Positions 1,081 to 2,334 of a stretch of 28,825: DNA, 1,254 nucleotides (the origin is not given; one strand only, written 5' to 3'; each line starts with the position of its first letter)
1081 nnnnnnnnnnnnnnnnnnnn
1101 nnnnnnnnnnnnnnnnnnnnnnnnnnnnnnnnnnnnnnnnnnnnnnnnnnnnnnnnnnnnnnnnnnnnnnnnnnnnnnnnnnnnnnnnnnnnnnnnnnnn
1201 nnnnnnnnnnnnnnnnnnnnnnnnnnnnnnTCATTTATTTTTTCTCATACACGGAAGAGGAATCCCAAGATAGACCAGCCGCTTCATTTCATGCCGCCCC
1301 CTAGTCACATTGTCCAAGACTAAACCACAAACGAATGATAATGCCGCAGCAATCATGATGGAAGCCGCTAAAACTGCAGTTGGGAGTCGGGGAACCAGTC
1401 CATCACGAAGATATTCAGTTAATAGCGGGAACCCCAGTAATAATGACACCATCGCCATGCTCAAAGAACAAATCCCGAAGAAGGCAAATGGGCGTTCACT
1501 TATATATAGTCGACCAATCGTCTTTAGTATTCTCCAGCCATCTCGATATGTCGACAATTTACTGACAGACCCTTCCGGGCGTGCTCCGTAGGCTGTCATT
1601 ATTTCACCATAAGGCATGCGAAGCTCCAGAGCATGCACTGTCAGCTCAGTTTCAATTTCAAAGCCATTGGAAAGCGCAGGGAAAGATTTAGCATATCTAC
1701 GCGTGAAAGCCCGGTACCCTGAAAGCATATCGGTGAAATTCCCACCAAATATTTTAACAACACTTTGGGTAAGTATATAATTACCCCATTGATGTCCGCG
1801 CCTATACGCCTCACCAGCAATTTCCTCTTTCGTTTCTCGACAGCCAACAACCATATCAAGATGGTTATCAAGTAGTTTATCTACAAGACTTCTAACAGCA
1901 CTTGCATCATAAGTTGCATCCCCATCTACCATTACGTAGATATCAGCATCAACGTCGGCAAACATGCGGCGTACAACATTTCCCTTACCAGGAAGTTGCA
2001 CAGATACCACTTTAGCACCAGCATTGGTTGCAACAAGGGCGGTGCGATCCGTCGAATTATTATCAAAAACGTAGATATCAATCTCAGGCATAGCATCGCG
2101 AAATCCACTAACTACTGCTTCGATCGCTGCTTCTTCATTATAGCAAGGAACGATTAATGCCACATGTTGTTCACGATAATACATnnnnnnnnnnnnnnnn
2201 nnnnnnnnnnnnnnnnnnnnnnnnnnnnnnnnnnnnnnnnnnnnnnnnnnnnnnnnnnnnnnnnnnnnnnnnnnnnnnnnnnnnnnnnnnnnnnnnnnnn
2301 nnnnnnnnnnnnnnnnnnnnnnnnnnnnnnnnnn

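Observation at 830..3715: Low-GC gtr-like glycosylation cassette with non-canonical C-B-A gene order behind its own terminator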

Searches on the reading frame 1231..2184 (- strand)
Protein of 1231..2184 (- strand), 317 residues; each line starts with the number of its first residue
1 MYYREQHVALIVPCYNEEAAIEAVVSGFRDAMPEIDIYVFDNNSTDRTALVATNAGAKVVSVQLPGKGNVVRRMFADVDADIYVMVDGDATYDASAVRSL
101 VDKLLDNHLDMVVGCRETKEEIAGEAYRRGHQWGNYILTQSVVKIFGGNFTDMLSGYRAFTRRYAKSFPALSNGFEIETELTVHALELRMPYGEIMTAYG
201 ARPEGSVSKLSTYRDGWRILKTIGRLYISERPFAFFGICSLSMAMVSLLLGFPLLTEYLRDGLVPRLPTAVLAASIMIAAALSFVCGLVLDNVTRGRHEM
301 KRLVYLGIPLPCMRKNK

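Call 3: search_protein_families(library=pfam, proteins=[window:1231-2184:-], max_evalue=0.01)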
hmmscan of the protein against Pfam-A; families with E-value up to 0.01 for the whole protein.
window:1231-2184:- (317 aa): 2 families
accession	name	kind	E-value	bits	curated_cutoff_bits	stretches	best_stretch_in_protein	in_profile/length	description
PF00535.33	Glycos_transf_2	-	1.6e-16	61.1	23.3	1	10-165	2-164/168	Glycosyl transferase family 2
PF13641.12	Glyco_tranf_2_3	-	2.7e-08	34.5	27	1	8-119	3-126/230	Glycosyltransferase like family 2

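Call 4: search_protein_families(library=ncbifam, proteins=[window:1231-2184:-], max_evalue=0.01)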
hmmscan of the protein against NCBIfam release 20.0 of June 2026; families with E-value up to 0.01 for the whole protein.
window:1231-2184:- (317 aa): 11 families
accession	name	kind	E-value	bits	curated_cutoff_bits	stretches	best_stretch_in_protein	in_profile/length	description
TIGR04182.1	glyco_TIGR04182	equivalog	5.2e-58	196.7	325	1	8-301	2-290/293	S-layer glycoprotein N-glycosyltransferase AglJ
NF041391.1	DPhHxTase_Halo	equivalog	3.7e-16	58.8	375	1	14-231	3-213/213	dolichyl-phosphate hexose transferase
NF058614.1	PPMAGASynPpgS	equivalog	1.2e-15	57.5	370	1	8-183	2-180/226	polyprenyl-phospho-N-acetylgalactosaminyl synthase PpgS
NF010496.0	PRK13915.1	equivalog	9.6e-15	54.4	262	1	5-115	30-154/307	glucosyl-3-phosphoglycerate synthase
TIGR03937.1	PgaC_IcaA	equivalog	1.1e-09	37.7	422.3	1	5-107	44-153/407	poly-beta-1,6-N-acetyl-D-glucosamine synthase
TIGR04283.1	glyco_like_mftF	equivalog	6.6e-08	32.4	182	1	9-102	2-95/221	TIGR04283 family arsenosugar biosynthesis glycosyltransferase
NF053846.1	glyco_with_XrtP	equivalog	9.3e-07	27.8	520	1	10-56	45-91/440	XrtP-associated glycosyltransferase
TIGR04242.1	nodulat_NodC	equivalog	2.3e-05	23.6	550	1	7-115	49-167/395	chitooligosaccharide synthase NodC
NF007986.1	PRK10714.1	equivalog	0.00019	20.6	529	1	6-159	6-166/316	undecaprenyl-phosphate 4-deoxy-4-formamido-L-arabinose transferase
NF041865.1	EpsU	equivalog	0.00036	19.7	700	1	6-104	39-147/394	exopolysaccharide biosynthesis GT2 family glycosyltransferase EpsU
TIGR03469.1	HpnB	hypoth_equivalog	0.0038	16.3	379.25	0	7-112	45-168/386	hopene-associated glycosyltransferase HpnB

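Call 25: search_dna_similar(query=window:1231-2184:-, collection=phages, mode=protein, max_rows=30, rows=spread, max_evalue=0.00001)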
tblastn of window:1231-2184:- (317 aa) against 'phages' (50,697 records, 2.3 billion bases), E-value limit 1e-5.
Records with a match: 8; places in all: 8; records where one place covers at least 80% of the query: 3.
Best place of each record, by identity: <60% 8.
By first word of the organism name: Bacteriophage 4; Listeria 2; Enterococcus 1; Moorella 1.
By host as written in the record: - 4; Listeria monocytogenes 2; Enterococcus faecalis 1; Moorella sp. ACPs 1.
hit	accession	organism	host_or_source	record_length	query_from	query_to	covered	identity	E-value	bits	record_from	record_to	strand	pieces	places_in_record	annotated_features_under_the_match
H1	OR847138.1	Listeria phage LM 4-11-1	Listeria monocytogenes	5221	4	305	95%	42.6%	4e-75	256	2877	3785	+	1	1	record has no annotation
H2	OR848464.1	Listeria phage LM 4-14-1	Listeria monocytogenes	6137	4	305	95%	42.6%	4e-75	256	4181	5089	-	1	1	record has no annotation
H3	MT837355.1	Bacteriophage sp.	human fecal samples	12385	8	292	90%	44.6%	3e-72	248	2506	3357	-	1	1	record has no annotation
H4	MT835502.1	Bacteriophage sp.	human fecal samples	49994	10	221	67%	30.0%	6e-11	69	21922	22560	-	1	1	record has no annotation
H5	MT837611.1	Bacteriophage sp.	human fecal samples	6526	10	224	68%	28.0%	3e-10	67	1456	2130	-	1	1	record has no annotation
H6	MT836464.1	Bacteriophage sp.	human fecal samples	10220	10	208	63%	28.2%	1e-10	68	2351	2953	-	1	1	record has no annotation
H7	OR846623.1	Enterococcus phage Efs 1-1-1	Enterococcus faecalis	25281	8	190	58%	25.7%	3e-7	58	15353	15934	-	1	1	record has no annotation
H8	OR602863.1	Moorella phage MCACPph1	Moorella sp. ACPs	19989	5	118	36%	32.0%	7e-6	54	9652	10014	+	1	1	hypothetical protein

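Call 27: search_solved_structures(query=window:1231-2184:-, max_evalue=0.001)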
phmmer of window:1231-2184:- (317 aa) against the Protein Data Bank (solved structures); distinct sequences matched with E-value up to 0.001: 7.
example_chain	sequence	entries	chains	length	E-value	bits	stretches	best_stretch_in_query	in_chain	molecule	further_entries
5mlz_A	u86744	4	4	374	3.4e-09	39.4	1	1-210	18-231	Dolichol monophosphate mannose synthase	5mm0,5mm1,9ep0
7pdo_A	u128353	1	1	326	2.3e-07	33.4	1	8-150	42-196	Glucosyl-3-phosphoglycerate synthase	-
7p5l_A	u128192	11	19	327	2.3e-07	33.4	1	8-150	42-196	Glucosyl-3-phosphoglycerate synthase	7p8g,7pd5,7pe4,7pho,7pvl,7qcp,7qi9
4y6n_A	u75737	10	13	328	1e-06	31.3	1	8-90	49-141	Glucosyl-3-phosphoglycerate synthase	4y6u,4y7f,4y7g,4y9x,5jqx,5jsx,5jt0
3e25_A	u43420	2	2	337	1.1e-06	31.2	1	8-90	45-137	Putative uncharacterized protein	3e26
4ddz_A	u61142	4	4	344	1.1e-06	31.2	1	8-90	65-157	GLUCOSYL-3-PHOSPHOGLYCERATE SYNTHASE (GpgS) | Glucosyl-3-phosphoglycerate synthase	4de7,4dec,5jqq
3ckj_A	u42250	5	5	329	0.00023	23.6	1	8-91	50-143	Putative uncharacterized protein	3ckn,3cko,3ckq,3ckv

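Call 45: search_protein_families(library=phrogs, proteins=[window:1231-2184:-], max_evalue=0.01)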
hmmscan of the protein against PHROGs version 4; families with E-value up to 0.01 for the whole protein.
window:1231-2184:- (317 aa): 1 family
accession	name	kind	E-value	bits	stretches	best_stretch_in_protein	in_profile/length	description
phrog_841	-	moron, auxiliary metabolic gene and host takeover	2.8e-13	51.1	1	7-178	3-181/309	GtrB-like O-antigen conversion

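Call 58: find_homologous_proteins(query=window:1231-2184:-, max_evalue=1e-10)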
Query window:1231-2184:- (317 aa): 8000 proteins with E <= 1e-10 among 8000 candidates; the best 120 are listed.
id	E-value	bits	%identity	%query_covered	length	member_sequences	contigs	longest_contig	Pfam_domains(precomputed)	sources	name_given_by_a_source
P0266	2.0e-198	676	95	100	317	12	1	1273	PF13641.13,PF00535.33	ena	-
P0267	2.5e-191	652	92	100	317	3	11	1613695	PF13641.13,PF00535.33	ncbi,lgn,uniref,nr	ncbi:glycosyltransferase [Enterobacter sp. Ap-916]|uniref:glycosyltransferase n=1 Tax=Enterobacteria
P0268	8.5e-191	651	90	100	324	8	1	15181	PF13641.13,PF00535.33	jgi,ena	-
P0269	1.4e-190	650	91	98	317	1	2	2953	PF13641.13,PF00535.33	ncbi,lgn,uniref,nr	ncbi:Glycosyl transferase, family 2 [Yersinia aldovae ATCC 35236]|uniref:Putative glucosyl-3-phospho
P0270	2.8e-189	646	91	100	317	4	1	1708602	PF13641.13,PF00535.33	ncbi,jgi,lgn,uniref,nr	ncbi:glycosyltransferase family 2 protein [Cedecea neteri]|uniref:glycosyltransferase family 2 prote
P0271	3.2e-189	645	90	100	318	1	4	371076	PF13641.13,PF00535.33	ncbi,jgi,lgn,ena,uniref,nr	ncbi:glycosyltransferase [Pseudescherichia sp.]|uniref:glycosyltransferase n=1 Tax=Pseudescherichia 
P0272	5.4e-188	641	90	100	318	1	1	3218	PF13641.13,PF00535.33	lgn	-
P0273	6.0e-188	641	89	100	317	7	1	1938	PF13641.13,PF00535.33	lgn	-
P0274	5.4e-183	625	88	98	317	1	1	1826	PF13641.13,PF00535.33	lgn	-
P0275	6.5e-183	625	87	100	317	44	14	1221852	PF13641.13,PF00535.33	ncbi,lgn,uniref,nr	ncbi:TPA: glycosyltransferase [Escherichia coli]|uniref:glycosyltransferase n=1 Tax=Escherichia coli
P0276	1.3e-182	624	86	100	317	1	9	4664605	PF13641.13,PF00535.33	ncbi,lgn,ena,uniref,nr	ncbi:glycosyltransferase family 2 protein [Erwinia persicina]|uniref:glycosyltransferase family 2 pr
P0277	1.4e-182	624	87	98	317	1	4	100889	PF13641.13,PF00535.33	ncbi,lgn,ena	-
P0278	1.5e-182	624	90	96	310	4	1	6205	PF13641.13,PF00535.33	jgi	jgi:glycosyltransferase involved in cell wall biosynthesis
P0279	8.7e-182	621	86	100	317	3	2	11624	PF13641.13,PF00535.33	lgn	-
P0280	1.3e-181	621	86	100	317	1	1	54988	PF13641.13,PF00535.33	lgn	-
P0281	4.2e-181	619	89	98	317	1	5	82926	PF13641.13,PF00535.33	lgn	-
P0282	6.2e-181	618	86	100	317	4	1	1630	PF13641.13,PF00535.33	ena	-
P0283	1.6e-180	617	85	100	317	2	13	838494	PF13641.13,PF00535.33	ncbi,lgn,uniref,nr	ncbi:TPA: glycosyltransferase [Enterobacter hormaechei]|uniref:glycosyltransferase n=1 Tax=Enterobac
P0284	1.7e-178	610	85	100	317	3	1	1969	PF13641.13,PF00535.33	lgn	-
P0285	1.0e-167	575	81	99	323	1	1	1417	PF13641.13,PF00535.33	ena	-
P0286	1.4e-166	571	79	100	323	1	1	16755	PF13641.13,PF00535.33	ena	-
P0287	1.1e-165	568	80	99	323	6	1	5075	PF13641.13,PF00535.33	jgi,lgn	-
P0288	1.7e-165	568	81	98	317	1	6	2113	PF13641.13,PF00535.33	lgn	-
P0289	3.2e-165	567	81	98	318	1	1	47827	PF13641.13,PF00535.33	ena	-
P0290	4.7e-165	566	80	99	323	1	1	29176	PF13641.13,PF00535.33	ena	-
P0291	6.0e-165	566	79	98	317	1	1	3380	PF13641.13,PF00535.33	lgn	-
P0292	1.4e-164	565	78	99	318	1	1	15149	PF13641.13,PF00535.33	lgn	-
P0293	2.3e-164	564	80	98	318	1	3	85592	PF13641.13,PF00535.33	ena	-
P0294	2.9e-164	564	80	98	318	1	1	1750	PF13641.13,PF00535.33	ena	-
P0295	4.4e-163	560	80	98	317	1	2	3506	PF13641.13,PF00535.33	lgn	-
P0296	5.9e-163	559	80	98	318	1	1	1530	PF13641.13,PF00535.33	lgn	-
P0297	4.0e-162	556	78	98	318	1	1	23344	PF13641.13,PF00535.33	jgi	jgi:glycosyltransferase involved in cell wall biosynthesis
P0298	5.1e-162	556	76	100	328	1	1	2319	PF13641.13,PF00535.33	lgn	-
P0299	1.7e-161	554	79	97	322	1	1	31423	PF13641.13,PF00535.33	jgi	-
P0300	1.5e-160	551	79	98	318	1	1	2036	PF13641.13,PF00535.33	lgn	-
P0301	1.4e-159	548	78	97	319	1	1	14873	PF13641.13,PF00535.33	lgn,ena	-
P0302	5.1e-159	546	76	99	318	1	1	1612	PF13641.13,PF00535.33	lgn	-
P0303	1.0e-158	545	77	99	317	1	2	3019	PF13641.13,PF00535.33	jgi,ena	jgi:glycosyltransferase involved in cell wall biosynthesis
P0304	2.5e-158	544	79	97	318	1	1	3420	PF13641.13,PF00535.33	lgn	-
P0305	4.0e-158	543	75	97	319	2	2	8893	PF13641.13,PF00535.33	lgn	-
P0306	4.4e-158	543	77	99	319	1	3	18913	PF13641.13,PF00535.33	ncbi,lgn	-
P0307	4.8e-158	543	78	97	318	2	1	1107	PF13641.13,PF00535.33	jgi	jgi:glycosyltransferase involved in cell wall biosynthesis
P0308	5.7e-158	543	77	98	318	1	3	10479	PF13641.13,PF00535.33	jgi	jgi:glycosyltransferase involved in cell wall biosynthesis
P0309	2.7e-157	541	75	99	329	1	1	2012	PF13641.13,PF00535.33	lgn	-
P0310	5.9e-157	539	75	98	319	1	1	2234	PF13641.13,PF00535.33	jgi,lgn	-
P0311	6.2e-157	539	78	97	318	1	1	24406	PF13641.13,PF00535.33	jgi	jgi:glycosyltransferase involved in cell wall biosynthesis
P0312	7.4e-157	539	75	98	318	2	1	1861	PF13641.13,PF00535.33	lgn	-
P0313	8.0e-157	539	77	97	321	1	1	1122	PF13641.13,PF00535.33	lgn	-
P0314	1.1e-156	539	76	99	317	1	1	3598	PF13641.13,PF00535.33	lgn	-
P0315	1.5e-156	538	76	97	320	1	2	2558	PF13641.13,PF00535.33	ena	-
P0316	3.4e-156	537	76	97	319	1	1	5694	PF13641.13,PF00535.33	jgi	jgi:glycosyltransferase involved in cell wall biosynthesis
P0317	4.2e-156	537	77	97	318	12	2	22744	PF13641.13,PF00535.33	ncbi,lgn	-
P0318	1.0e-155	535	75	99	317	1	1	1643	PF13641.13,PF00535.33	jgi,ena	jgi:glycosyltransferase involved in cell wall biosynthesis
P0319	1.2e-155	535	75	99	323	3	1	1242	PF13641.13,PF00535.33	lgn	-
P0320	2.0e-155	534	74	99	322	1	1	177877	PF13641.13,PF00535.33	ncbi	ncbi:glycosyltransferase family 2 protein [Azotobacter armeniacus]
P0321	2.7e-155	534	73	100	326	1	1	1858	PF13641.13,PF00535.33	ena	-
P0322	5.2e-155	533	76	97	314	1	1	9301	PF13641.13,PF00535.33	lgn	-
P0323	5.3e-155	533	76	99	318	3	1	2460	PF13641.13,PF00535.33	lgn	-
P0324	7.0e-155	533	76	97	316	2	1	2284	PF13641.13,PF00535.33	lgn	-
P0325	1.4e-154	532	74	97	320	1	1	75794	PF13641.13,PF00535.33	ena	-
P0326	1.8e-154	531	74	97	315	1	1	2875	PF13641.13,PF00535.33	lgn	-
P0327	2.8e-154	531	76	96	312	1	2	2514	PF13641.13,PF00535.33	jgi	jgi:glycosyltransferase involved in cell wall biosynthesis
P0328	6.0e-154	530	75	99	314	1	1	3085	PF13641.13,PF00535.33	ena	-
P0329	6.1e-154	530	75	98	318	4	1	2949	PF13641.13,PF00535.33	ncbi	ncbi:MAG: glycosyltransferase family 2 protein [Methylosarcina sp.]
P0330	1.1e-153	529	76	98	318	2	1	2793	PF13641.13,PF00535.33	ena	-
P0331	1.1e-153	529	76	98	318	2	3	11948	PF13641.13,PF00535.33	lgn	-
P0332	1.2e-153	529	77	98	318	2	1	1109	PF13641.13,PF00535.33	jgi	-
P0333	1.4e-153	528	73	100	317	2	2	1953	PF13641.13,PF00535.33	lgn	-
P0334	1.7e-153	528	75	99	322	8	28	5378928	PF13641.13,PF00535.33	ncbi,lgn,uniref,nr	ncbi:Glycosyl transferase, family 2 [Azotobacter vinelandii CA]|uniref:Glycosyl transferase, family 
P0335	2.1e-153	528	73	99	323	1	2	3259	PF13641.13,PF00535.33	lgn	-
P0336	2.4e-153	528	76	98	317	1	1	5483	PF13641.13,PF00535.33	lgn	-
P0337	4.6e-153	527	72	97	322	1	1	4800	PF13641.13,PF00535.33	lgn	-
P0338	7.3e-153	526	73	97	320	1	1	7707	PF13641.13,PF00535.33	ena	-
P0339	7.7e-153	526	75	97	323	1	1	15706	PF13641.13,PF00535.33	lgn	-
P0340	9.9e-153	526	74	99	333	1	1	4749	PF13641.13,PF00535.33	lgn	-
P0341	1.5e-152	525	73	97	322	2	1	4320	PF13641.13,PF00535.33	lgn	-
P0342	1.9e-152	525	73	99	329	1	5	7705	PF13641.13,PF00535.33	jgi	jgi:glycosyltransferase involved in cell wall biosynthesis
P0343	2.0e-152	525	75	98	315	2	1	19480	PF13641.13,PF00535.33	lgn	-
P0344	2.0e-152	525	72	100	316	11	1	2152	PF13641.13,PF00535.33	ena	-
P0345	2.7e-152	524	72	97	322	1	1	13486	PF13641.13,PF00535.33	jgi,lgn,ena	-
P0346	8.1e-152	523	74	99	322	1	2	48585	PF13641.13,PF00535.33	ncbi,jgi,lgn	-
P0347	8.9e-152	522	74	99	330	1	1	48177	PF13641.13,PF00535.33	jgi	jgi:glycosyltransferase involved in cell wall biosynthesis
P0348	1.7e-151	522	73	98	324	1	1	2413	PF13641.13,PF00535.33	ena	-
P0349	1.7e-151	522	74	97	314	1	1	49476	PF13641.13,PF00535.33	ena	-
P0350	2.1e-151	521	74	97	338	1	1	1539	PF13641.13,PF00535.33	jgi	jgi:glycosyltransferase involved in cell wall biosynthesis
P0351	2.8e-151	521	73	98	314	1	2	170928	PF13641.13,PF00535.33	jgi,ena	jgi:glycosyltransferase involved in cell wall biosynthesis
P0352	2.8e-151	521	75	98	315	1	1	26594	PF13641.13,PF00535.33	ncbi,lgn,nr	ncbi:MAG: glycosyltransferase [Chlorobiaceae bacterium]|nr:glycosyltransferase [Chlorobiaceae bacter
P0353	3.0e-151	521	72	97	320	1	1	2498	PF13641.13,PF00535.33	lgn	-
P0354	3.2e-151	521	72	98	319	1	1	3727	PF13641.13,PF00535.33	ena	-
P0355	3.2e-151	521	72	98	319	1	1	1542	PF13641.13,PF00535.33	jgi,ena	jgi:glycosyltransferase involved in cell wall biosynthesis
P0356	3.3e-151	521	74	98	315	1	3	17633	PF13641.13,PF00535.33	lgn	-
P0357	3.5e-151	521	73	98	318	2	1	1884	PF13641.13,PF00535.33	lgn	-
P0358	4.4e-151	520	73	98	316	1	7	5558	PF13641.13,PF00535.33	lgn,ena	-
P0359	4.6e-151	520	75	98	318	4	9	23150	PF13641.13,PF00535.33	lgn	-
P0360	4.6e-151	520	74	97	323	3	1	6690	PF13641.13,PF00535.33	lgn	-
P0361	4.6e-151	520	74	98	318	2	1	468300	PF13641.13,PF00535.33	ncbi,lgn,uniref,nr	ncbi:glycosyltransferase family 2 protein [Undibacterium griseum]|uniref:Glycosyltransferase n=1 Tax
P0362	6.6e-151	520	74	99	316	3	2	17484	PF13641.13,PF00535.33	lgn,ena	-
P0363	8.2e-151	519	74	97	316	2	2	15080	PF13641.13,PF00535.33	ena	-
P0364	8.6e-151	519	74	99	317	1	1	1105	PF13641.13,PF00535.33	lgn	-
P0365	1.4e-150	519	73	98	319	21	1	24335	PF13641.13,PF00535.33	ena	-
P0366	1.4e-150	519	73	100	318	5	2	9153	PF00535.33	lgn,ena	-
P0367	1.6e-150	518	76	98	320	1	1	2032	PF13641.13,PF00535.33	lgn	-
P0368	1.9e-150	518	72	97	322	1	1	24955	PF13641.13,PF00535.33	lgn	-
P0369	2.2e-150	518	73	98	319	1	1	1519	PF13641.13,PF00535.33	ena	-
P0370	2.6e-150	518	73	98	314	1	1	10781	PF13641.13,PF00535.33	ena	-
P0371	3.0e-150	517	73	100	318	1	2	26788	PF13641.13,PF00535.33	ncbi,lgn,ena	-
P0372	3.5e-150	517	73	98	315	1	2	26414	PF13641.13,PF00535.33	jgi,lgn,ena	jgi:glycosyltransferase involved in cell wall biosynthesis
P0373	5.7e-150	517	72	98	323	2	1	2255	PF13641.13,PF00535.33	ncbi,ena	-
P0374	5.9e-150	517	72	98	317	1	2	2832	PF13641.13,PF00535.33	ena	-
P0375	6.6e-150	516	73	98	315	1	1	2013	PF13641.13,PF00535.33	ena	-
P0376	6.8e-150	516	72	98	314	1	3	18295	PF13641.13,PF00535.33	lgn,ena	-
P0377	7.4e-150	516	74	98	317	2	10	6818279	PF13641.13,PF00535.33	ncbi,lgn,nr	ncbi:glycosyltransferase [Pseudomonas chlororaphis]|nr:RfbJ protein [Pseudomonas chlororaphis subsp.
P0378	7.5e-150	516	74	97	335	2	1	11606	PF13641.13,PF00535.33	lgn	-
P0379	8.6e-150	516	73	98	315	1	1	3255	PF13641.13,PF00535.33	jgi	jgi:glycosyltransferase involved in cell wall biosynthesis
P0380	9.7e-150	516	75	98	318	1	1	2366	PF13641.13,PF00535.33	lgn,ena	-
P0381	1.0e-149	516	73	98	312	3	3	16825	PF13641.13,PF00535.33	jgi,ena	jgi:glycosyltransferase involved in cell wall biosynthesis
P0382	1.1e-149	516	75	97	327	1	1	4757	PF13641.13,PF00535.33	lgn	-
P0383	1.1e-149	516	73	97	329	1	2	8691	PF13641.13,PF00535.33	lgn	-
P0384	1.1e-149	516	72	99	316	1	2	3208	PF13641.13,PF00535.33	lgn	-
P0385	1.1e-149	516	72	99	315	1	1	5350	PF13641.13,PF00535.33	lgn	-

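Call 59: find_encoding_contigs(protein=P0334, flank=5000, max_places=2)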
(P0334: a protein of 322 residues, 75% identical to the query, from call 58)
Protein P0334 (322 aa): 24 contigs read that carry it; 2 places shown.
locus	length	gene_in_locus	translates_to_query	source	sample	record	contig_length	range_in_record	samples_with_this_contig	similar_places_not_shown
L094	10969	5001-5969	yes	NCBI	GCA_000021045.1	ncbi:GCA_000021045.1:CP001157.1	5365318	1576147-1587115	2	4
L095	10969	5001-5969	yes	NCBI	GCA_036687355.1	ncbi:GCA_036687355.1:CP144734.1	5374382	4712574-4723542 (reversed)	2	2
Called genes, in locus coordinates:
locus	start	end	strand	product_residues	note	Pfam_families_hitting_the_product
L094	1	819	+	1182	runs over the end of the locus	PF13469:Sulfotransfer_3 (weak), PF04102:SlyX (faint), PF00535:Glycos_transf_2, PF13641:Glyco_tranf_2_3 (weak), PF00535:Glycos_transf_2, PF10111:Glyco_tranf_2_2, PF13641:Glyco_tranf_2_3 (weak)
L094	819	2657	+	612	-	PF00702:Hydrolase (faint)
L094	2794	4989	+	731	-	PF24677:DUF7657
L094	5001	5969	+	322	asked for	PF00535:Glycos_transf_2, PF13641:Glyco_tranf_2_3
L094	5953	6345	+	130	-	PF04138:GtrA_DPMS_TM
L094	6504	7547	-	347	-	PF01757:Acyl_transf_3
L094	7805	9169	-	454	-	-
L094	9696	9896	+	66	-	-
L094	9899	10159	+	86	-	-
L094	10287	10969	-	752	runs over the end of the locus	PF03958:Secretin_N (weak), PF00263:Secretin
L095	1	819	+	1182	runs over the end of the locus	PF13469:Sulfotransfer_3 (weak), PF04102:SlyX (faint), PF00535:Glycos_transf_2, PF13641:Glyco_tranf_2_3 (weak), PF00535:Glycos_transf_2, PF10111:Glyco_tranf_2_2, PF13641:Glyco_tranf_2_3 (weak)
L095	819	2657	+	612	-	PF00702:Hydrolase (faint)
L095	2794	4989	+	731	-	PF24677:DUF7657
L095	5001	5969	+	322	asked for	PF00535:Glycos_transf_2, PF13641:Glyco_tranf_2_3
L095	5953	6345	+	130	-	PF04138:GtrA_DPMS_TM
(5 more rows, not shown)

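Call 60: find_encoding_contigs(protein=P0377, flank=5000, max_places=2)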
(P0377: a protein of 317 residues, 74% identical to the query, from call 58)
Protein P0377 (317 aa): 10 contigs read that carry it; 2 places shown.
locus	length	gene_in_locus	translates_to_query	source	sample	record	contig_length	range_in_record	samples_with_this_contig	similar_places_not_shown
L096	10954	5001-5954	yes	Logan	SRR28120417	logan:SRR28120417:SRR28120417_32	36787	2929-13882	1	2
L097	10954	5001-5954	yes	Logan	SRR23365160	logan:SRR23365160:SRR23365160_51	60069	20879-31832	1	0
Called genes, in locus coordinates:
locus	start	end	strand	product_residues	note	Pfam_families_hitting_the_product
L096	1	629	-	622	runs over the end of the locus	PF13721:SecD-TM1, PF07549:Sec_GG (faint), PF21760:SecD_1st, PF22599:SecDF_P1_head, PF02355:SecD_SecF_C, PF03176:MMPL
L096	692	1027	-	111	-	PF02699:YajC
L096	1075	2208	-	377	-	PF01702:TGT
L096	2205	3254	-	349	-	PF02547:Queuosine_synth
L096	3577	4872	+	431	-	PF13356:Arm-DNA-bind_3, PF22022:Phage_int_M, PF00589:Phage_integrase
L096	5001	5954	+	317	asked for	PF00535:Glycos_transf_2, PF13641:Glyco_tranf_2_3 (faint)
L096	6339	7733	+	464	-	-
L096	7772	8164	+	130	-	PF03976:PPK2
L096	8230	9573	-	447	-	PF00672:HAMP, PF00512:HisKA, PF02518:HATPase_c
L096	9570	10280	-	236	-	PF00072:Response_reg, PF00486:Trans_reg_C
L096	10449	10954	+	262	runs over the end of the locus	PF04333:MlaA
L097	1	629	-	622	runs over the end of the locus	PF13721:SecD-TM1, PF07549:Sec_GG (faint), PF21760:SecD_1st, PF22599:SecDF_P1_head, PF02355:SecD_SecF_C, PF03176:MMPL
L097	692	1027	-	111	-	PF02699:YajC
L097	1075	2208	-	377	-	PF01702:TGT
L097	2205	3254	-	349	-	PF02547:Queuosine_synth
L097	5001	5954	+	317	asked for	PF00535:Glycos_transf_2, PF13641:Glyco_tranf_2_3 (faint)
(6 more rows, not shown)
